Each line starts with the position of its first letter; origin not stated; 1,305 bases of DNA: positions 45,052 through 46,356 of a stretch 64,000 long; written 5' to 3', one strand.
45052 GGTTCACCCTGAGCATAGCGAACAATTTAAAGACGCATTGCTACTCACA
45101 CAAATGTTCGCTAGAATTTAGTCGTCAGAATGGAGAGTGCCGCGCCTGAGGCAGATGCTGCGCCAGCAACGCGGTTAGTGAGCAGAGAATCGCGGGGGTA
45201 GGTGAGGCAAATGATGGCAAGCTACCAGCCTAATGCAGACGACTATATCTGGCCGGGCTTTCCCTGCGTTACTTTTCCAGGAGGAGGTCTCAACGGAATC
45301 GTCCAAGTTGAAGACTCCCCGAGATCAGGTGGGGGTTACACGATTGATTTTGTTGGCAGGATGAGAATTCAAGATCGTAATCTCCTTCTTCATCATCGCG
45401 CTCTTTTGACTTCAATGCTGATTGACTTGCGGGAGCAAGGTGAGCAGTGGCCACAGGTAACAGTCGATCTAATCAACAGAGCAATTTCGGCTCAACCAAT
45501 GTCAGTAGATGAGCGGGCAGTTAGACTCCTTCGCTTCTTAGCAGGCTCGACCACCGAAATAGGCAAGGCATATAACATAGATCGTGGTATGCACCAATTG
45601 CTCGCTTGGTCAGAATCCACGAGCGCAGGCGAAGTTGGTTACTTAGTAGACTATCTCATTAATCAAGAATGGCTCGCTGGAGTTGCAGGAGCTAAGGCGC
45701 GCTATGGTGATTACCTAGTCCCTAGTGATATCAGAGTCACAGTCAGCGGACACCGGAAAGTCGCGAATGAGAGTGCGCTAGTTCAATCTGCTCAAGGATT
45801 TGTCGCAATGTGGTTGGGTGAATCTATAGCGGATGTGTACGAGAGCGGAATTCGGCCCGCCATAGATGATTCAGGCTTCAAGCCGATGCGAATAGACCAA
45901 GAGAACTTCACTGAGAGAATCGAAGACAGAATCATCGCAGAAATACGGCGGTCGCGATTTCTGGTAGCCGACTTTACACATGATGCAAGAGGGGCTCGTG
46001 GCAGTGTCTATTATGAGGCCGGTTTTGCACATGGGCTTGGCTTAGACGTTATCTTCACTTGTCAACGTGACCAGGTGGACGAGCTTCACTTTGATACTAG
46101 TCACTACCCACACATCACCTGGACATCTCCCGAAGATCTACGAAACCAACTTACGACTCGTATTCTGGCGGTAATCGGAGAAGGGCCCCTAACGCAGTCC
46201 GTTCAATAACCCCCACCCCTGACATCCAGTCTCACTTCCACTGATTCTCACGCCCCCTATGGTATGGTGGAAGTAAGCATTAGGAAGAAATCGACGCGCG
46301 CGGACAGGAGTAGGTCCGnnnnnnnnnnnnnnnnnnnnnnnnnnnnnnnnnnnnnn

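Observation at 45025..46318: Low-GC single-gene islet encoding an NDT/DNPH1-like fusion protein inside the conserved dxr-rseP-ispG cluster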

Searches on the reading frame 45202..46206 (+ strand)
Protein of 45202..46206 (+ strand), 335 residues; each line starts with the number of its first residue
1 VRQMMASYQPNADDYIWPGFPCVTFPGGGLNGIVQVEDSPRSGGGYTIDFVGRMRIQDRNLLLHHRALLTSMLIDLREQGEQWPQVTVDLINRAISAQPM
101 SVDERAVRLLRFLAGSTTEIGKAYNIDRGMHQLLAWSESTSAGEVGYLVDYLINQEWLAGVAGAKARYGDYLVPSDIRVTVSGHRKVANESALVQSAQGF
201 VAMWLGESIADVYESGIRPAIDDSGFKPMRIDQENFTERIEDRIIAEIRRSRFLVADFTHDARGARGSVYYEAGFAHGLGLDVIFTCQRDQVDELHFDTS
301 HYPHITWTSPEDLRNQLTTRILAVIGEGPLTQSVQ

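Call 4: search_protein_families(library=pfam, proteins=[window:45202-46206:+], max_evalue=1)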
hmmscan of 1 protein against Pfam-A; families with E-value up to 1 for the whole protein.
window:45202-46206:+ (335 aa): 1 family
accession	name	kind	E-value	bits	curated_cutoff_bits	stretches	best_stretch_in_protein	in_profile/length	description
PF05014.21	Nuc_deoxyrib_tr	-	0.053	14.1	28.8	1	232-292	44-102/117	Nucleoside 2-deoxyribosyltransferase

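Call 5: search_protein_families(library=padloc, proteins=[window:45202-46206:+], max_evalue=1)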
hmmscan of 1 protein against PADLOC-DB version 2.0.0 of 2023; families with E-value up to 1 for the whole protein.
window:45202-46206:+ (335 aa): 1 family
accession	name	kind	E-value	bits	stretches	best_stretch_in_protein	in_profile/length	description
PDLC00733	Effector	-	8.8e-08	29.4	1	209-320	259-370/388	TIR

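Call 6: search_protein_families(library=ncbifam, proteins=[window:45202-46206:+], max_evalue=1)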
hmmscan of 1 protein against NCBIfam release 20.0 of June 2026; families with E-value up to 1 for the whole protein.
window:45202-46206:+ (335 aa): 0 families

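Call 7: search_protein_families(library=phrogs, proteins=[window:45202-46206:+], max_evalue=1)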
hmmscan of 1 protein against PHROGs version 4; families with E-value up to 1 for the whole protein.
window:45202-46206:+ (335 aa): 3 families
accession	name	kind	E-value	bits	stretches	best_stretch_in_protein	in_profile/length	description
phrog_16139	-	unknown function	2.8e-33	116.3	1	86-324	94-321/323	-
phrog_3634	-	unknown function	3.7e-12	47.4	1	211-306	25-113/237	-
phrog_26406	-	unknown function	0.00025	21.2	1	235-294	244-299/343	-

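Call 8: find_homologous_proteins(query=window:45202-46206:+)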
Query window:45202-46206:+ (335 aa): 2913 proteins with E <= 0.001 among 6215 candidates; the best 120 are listed.
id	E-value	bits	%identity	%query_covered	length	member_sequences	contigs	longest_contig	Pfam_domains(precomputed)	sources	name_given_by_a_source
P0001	4.8e-222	754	100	99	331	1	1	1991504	-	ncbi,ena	-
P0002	1.2e-128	447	62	98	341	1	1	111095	-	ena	-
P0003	1.1e-94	335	50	96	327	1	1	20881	-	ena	-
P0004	3.0e-91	324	53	90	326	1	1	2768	-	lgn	-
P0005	2.0e-90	321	50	89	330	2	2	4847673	-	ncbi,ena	-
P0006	5.3e-90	320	48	96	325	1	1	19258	-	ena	-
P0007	6.2e-90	320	50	98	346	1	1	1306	-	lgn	-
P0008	7.5e-90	320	48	99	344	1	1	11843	-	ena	-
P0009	2.3e-89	318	51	88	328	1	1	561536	-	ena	-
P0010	2.8e-89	318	51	89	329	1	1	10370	-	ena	-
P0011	2.9e-89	318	48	97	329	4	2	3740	-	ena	-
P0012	1.8e-87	312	51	88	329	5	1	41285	-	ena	-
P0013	1.8e-87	312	51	94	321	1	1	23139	-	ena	-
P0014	2.4e-87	311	50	88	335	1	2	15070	-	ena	-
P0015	2.6e-87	311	47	95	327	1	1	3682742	-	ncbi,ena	-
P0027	6.4e-86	307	49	96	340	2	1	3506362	-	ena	-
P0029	7.5e-86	306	53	87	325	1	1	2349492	-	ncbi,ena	-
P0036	8.3e-85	303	48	95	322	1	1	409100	-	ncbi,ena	-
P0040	5.5e-84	300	45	97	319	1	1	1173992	-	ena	-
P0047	3.1e-83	298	48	89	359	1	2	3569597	-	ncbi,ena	-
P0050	4.0e-83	297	47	95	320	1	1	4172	PF05014.22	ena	-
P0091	1.9e-80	289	47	95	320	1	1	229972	-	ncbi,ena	-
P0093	2.0e-80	289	45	89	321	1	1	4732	PF05014.22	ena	-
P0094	2.6e-80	288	47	90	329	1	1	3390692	-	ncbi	-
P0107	1.0e-79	286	48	89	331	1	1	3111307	-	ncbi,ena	-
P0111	1.3e-79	286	48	90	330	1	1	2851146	-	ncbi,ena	-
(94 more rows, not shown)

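Call 9: find_encoding_contigs(protein=P0001, flank=10000, max_places=3)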
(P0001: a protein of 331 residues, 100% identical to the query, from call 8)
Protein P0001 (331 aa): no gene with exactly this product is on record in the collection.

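Call 10: find_encoding_contigs(protein=P0002, flank=10000, max_places=3)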
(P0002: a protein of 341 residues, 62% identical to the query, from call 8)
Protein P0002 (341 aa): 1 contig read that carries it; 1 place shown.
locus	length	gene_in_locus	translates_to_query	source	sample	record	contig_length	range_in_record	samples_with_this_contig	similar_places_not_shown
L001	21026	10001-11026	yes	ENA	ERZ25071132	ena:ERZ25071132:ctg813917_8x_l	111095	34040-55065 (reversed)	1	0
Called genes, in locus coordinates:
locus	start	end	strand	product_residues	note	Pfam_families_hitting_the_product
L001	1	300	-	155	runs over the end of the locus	PF00293:NUDIX (faint)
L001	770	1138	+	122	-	-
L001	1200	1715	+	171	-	PF04471:Mrr_cat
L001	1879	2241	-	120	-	PF02580:Tyr_Deacylase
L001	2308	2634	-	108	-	PF09723:Zn_ribbon_8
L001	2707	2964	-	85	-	PF09723:Zn_ribbon_8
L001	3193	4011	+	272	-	PF00318:Ribosomal_S2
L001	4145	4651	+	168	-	PF00889:EF_TS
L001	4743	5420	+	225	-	PF00696:AA_kinase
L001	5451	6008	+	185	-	PF01765:RRF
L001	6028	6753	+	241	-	PF01255:Prenyltransf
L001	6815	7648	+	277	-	PF01148:CTP_transf_1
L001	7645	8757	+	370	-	PF02670:DXP_reductoisom, PF08436:DXP_redisom_C, PF13288:DXPR_C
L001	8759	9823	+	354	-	PF02163:Peptidase_M50, PF00595:PDZ, PF13180:PDZ_2, PF17820:PDZ_6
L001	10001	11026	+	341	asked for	-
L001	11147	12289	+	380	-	PF04551:GcpE, PF26540:GcpE_C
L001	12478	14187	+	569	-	PF00587:tRNA-synt_2b, PF04073:tRNA_edit, PF03129:HGTP_anticodon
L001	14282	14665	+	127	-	PF03551:PadR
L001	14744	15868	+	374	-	PF02517:Rce1-like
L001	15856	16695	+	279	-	PF00290:Trp_syntA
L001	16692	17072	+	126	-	PF07736:CM_1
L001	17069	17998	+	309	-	PF06574:FAD_syn, PF01687:Flavokinase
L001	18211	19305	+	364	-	PF00266:Aminotran_5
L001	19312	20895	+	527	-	PF00389:2-Hacid_dh, PF02826:2-Hacid_dh_C, PF19304:PGDH_inter, PF01842:ACT (faint)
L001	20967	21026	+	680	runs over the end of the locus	PF22745:Nlig-Ia, PF01653:DNA_ligase_aden, PF03120:OB_DNA_ligase, PF03119:DNA_ligase_ZBD, PF14520:HHH_5 (weak), PF12826:HHH_2, PF00533:BRCT, PF12738:PTCB-BRCT (weak)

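Call 12: find_encoding_contigs(protein=P0005, flank=8000, max_places=3)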
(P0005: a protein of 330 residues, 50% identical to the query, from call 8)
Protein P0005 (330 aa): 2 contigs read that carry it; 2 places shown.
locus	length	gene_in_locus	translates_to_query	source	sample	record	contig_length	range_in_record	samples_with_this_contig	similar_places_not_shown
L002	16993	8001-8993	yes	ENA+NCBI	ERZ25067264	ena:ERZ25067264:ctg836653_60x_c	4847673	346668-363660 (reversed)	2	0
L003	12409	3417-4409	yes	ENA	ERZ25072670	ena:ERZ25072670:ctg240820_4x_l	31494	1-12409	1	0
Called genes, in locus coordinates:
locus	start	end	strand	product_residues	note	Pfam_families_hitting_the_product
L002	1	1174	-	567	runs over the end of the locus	-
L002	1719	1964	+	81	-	-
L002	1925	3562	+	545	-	PF12161:HsdM_N, PF02384:N6_Mtase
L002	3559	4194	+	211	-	-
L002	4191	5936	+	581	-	PF04326:SLFN_AlbA_2, PF13749:HATPase_c_4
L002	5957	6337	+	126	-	PF08780:NTase_sub_bind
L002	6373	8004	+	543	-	PF18765:Polbeta, PF01420:Methylase_S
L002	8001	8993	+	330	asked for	-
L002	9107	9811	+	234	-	-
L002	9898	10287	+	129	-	PF08937:ThsB_TIR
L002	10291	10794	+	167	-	PF24838:8xMP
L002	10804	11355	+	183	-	PF04313:HSDR_N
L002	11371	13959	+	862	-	PF04851:ResIII, PF18766:SWI2_SNF2, PF22679:T1R_D3-like, PF11867:T1RH-like_C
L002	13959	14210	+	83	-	-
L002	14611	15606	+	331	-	-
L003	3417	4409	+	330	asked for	-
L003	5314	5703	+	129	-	PF08937:ThsB_TIR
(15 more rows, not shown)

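Call 13: find_encoding_contigs(protein=P0015, flank=8000, max_places=3)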
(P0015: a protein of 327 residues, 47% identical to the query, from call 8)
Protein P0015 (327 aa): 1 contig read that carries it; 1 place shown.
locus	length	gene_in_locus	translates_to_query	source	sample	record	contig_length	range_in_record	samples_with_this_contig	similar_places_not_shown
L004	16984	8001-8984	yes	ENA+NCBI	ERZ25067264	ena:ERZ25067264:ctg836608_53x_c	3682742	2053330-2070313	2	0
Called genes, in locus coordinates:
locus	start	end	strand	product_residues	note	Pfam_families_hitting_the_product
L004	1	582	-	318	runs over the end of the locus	PF00296:Bac_luciferase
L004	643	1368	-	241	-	PF03737:RraA-like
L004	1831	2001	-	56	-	-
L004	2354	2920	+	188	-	-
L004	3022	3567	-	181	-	PF22784:PTP-SAK, PF22741:PTP-NADK, PF22785:Tc-R-P, PF00782:DSPc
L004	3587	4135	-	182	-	PF22784:PTP-SAK, PF00782:DSPc, PF22741:PTP-NADK, PF22785:Tc-R-P, PF05706:CDKN3 (weak)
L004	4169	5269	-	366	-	PF08240:ADH_N, PF16912:Glu_dehyd_C, PF00107:ADH_zinc_N, PF13602:ADH_zinc_N_2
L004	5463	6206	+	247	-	PF17645:Amdase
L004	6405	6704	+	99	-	PF09907:HigB_toxin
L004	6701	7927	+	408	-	-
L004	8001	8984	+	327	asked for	-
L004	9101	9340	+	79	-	-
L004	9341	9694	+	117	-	-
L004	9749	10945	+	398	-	PF01979:Amidohydro_1, PF07969:Amidohydro_3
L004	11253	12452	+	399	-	PF01979:Amidohydro_1, PF07969:Amidohydro_3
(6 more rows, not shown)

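Call 17: search_solved_structures(query=A1, max_evalue=10, show_alignments=3)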
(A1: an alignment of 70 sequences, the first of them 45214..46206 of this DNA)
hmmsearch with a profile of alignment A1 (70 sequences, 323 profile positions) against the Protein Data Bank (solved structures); distinct sequences matched with E-value up to 10: 1.
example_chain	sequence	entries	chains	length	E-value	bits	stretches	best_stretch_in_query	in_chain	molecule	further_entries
3ez7_A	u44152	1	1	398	1.6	10.7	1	95-178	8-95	Plasmid partition protein A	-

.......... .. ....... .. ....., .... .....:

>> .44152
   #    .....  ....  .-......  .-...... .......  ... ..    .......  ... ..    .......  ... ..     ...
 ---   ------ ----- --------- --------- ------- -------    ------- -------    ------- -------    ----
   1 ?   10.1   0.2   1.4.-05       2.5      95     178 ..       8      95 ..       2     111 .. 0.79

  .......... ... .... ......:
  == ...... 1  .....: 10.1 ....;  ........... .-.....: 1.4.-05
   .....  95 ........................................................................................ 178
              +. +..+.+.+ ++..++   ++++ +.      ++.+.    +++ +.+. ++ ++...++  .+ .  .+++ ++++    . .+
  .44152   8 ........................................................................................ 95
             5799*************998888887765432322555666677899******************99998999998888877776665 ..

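Call 18: find_encoding_contigs(protein=P0029, flank=8000, max_places=2)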
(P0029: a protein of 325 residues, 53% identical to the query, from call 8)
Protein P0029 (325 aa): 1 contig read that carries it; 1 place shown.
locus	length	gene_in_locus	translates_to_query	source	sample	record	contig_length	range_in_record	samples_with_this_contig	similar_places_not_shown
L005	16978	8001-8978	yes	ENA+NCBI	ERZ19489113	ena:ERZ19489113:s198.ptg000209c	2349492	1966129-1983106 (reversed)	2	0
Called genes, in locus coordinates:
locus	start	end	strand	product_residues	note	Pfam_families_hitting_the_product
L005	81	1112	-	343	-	PF04166:PdxA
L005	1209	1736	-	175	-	-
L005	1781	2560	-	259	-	PF06114:Peptidase_M78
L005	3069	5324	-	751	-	PF00317:Ribonuc_red_lgN, PF02867:Ribonuc_red_lgC, PF12637:TSCPD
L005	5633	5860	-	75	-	-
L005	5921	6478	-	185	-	PF22811:Zn_ribbon_NrdR, PF03477:ATP-cone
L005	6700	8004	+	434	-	PF01420:Methylase_S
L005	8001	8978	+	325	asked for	-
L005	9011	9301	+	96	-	PF18765:Polbeta, PF01909:NTP_transf_2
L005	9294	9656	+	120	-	PF01934:HepT-like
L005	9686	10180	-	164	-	PF12867:DinB_2 (weak)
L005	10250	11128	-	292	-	PF00483:NTP_transferase, PF12804:NTP_transf_3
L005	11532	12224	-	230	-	PF12705:PDDEXK_1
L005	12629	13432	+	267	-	PF00398:RrnaAD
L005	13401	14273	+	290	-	PF00288:GHMP_kinases_N, PF08544:GHMP_kinases_C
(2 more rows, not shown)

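Call 19: find_encoding_contigs(protein=P0047, flank=8000, max_places=2)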
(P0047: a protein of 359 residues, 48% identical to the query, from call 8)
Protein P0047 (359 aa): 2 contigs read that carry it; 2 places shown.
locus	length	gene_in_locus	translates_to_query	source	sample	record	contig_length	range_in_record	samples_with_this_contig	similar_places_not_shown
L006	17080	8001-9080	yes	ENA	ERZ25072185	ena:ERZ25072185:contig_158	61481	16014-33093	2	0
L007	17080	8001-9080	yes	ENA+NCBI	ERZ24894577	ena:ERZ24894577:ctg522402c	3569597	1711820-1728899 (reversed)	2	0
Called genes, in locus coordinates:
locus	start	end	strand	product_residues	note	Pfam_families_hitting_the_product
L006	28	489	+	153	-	PF00293:NUDIX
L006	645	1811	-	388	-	PF04909:Amidohydro_2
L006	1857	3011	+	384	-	PF04235:DUF418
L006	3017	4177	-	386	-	PF02515:CoA_transf_3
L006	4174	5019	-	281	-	PF00378:ECH_1, PF16113:ECH_2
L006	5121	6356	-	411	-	PF00296:Bac_luciferase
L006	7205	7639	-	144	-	PF04075:F420H2_quin_red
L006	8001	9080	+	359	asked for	-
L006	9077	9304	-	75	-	PF13560:HTH_31 (weak), PF01381:HTH_3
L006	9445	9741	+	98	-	PF18929:DUF5678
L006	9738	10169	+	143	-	PF13975:gag-asp_proteas (weak)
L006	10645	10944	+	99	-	PF00829:Ribosomal_L21p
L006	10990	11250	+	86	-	PF01016:Ribosomal_L27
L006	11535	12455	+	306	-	PF07136:DUF1385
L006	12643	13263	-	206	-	PF01502:PRA-CH, PF01503:PRA-PH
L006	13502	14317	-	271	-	PF00977:His_biosynth, PF01207:Dus (faint), PF03060:NMO (faint), PF01180:DHO_dh (faint), PF05690:ThiG (faint)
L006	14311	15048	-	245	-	PF00977:His_biosynth, PF01207:Dus (weak)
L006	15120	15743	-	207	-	PF07685:GATase_3 (weak), PF00117:GATase, PF01174:SNO (weak), PF07722:Peptidase_C26 (faint)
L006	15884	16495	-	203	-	PF01923:Cob_adeno_trans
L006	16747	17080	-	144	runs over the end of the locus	PF17886:ArsA_HSP20 (faint), PF00011:HSP20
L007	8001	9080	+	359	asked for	-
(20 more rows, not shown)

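Call 20: find_encoding_contigs(protein=P0094, flank=8000, max_places=2)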
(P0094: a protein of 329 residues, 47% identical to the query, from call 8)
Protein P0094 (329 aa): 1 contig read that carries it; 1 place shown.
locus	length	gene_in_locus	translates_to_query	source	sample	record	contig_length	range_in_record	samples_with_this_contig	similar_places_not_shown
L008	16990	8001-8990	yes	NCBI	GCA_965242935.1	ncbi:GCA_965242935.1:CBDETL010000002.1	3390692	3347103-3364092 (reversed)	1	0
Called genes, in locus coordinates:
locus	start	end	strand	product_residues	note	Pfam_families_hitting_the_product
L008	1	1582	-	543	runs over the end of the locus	PF12161:HsdM_N, PF02384:N6_Mtase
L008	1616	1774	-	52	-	-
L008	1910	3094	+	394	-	PF13546:DDE_5, PF01609:DDE_Tnp_1 (weak)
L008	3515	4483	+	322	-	-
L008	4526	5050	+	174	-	-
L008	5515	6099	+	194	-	-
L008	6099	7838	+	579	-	PF04326:SLFN_AlbA_2, PF13749:HATPase_c_4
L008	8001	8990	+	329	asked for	-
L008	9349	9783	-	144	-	-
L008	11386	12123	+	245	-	-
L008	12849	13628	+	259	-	PF00293:NUDIX, PF14815:NUDIX_4 (faint), PF00293:NUDIX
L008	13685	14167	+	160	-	-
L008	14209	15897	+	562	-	PF00069:Pkinase (weak)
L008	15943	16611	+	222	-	PF00092:VWA, PF13519:VWA_2 (weak)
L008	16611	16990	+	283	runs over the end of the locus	PF13672:PP2C_2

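Call 21: predict_structure(alignment_id=A1)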
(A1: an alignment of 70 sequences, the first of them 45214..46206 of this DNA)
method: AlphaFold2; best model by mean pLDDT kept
length: 331 residues; sequences in the alignment: 70
mean_pLDDT: 89.8   pTM: 0.70
mean pLDDT of the five models: 89.8, 88.8, 88.5, 88.3, 88.0
residues with pLDDT >= 90: 224; 70-90: 82; 50-70: 23; < 50: 2
segments of 3 or more residues with pLDDT < 50: none
pLDDT, mean of each block of 10 residues (from residue 1): 71 95 80 96 95 91 97 89 96 95 97 90 96 98 98 95 97 97 83 80 88 96 82 72 89 88 85 91 94 82 97 95 74 43
secondary structure, 60 per line:
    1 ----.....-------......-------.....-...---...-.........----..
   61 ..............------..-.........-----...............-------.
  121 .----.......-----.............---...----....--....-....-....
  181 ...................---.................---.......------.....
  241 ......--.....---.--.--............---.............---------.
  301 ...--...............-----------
elements in order: E5-9 E17-22 E30-34 E42-44 H46-54 H59-74 H84-92 H98-112 H126-132 H138-150 E154-156 E161-164 E167-170 E172-175 H177-193 E194-199 H203-219 E223-226 H236-246 E249-253 H263-274 E278-284 H285-290 E300-303 H306-320
